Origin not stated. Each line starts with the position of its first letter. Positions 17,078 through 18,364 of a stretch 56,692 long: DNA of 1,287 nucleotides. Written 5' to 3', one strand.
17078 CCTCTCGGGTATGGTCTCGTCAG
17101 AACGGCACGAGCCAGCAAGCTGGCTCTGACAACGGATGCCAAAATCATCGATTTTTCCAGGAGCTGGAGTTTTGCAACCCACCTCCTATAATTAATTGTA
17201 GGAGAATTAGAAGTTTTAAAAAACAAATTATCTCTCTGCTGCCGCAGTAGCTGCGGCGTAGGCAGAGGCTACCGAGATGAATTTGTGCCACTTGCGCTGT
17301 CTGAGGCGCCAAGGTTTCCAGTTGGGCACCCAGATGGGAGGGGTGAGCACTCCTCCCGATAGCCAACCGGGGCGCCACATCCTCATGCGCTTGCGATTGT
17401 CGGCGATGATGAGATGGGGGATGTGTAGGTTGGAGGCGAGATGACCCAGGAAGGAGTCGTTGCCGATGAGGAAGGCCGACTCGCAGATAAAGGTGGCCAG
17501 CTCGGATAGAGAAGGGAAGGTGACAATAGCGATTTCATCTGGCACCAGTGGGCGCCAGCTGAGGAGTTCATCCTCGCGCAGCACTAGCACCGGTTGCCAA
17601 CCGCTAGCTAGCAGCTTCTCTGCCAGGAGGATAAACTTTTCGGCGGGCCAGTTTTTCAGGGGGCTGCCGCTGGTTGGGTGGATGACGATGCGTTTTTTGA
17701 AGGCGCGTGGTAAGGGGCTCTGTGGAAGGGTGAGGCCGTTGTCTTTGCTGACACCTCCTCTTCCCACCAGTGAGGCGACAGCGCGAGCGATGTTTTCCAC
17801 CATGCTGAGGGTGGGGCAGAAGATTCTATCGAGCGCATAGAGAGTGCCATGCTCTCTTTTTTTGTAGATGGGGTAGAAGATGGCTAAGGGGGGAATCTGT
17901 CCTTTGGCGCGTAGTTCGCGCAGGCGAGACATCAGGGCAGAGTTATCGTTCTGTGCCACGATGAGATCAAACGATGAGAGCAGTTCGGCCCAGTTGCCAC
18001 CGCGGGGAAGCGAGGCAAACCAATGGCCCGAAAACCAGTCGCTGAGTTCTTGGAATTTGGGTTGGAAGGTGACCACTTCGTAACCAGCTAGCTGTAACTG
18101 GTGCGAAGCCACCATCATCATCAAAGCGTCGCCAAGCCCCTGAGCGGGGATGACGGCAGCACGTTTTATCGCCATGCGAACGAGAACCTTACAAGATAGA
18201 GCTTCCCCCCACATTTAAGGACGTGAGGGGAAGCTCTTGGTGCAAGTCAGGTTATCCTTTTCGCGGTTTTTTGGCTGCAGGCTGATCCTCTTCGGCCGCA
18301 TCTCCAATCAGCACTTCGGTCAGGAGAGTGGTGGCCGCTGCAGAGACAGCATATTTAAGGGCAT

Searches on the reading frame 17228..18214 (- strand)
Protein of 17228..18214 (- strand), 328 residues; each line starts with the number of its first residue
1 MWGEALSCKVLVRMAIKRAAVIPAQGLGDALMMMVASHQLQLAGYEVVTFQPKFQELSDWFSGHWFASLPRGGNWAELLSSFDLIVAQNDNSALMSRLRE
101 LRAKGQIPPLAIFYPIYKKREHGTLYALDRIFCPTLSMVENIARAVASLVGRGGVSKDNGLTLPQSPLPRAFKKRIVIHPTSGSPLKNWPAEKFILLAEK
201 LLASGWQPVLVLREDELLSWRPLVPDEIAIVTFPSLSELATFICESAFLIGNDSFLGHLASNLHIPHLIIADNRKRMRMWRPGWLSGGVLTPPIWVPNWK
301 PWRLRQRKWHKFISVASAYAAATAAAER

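Call 47: search_protein_families(library=pfam, proteins=[window:17228-18214:-], max_evalue=0.00001)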
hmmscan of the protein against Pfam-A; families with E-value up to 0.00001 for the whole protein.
window:17228-18214:- (328 aa): 1 family
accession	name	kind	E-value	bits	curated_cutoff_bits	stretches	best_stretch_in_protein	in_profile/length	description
PF01075.23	Glyco_transf_9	-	3.2e-08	33.7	22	1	172-267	104-205/247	Glycosyltransferase family 9 (heptosyltransferase)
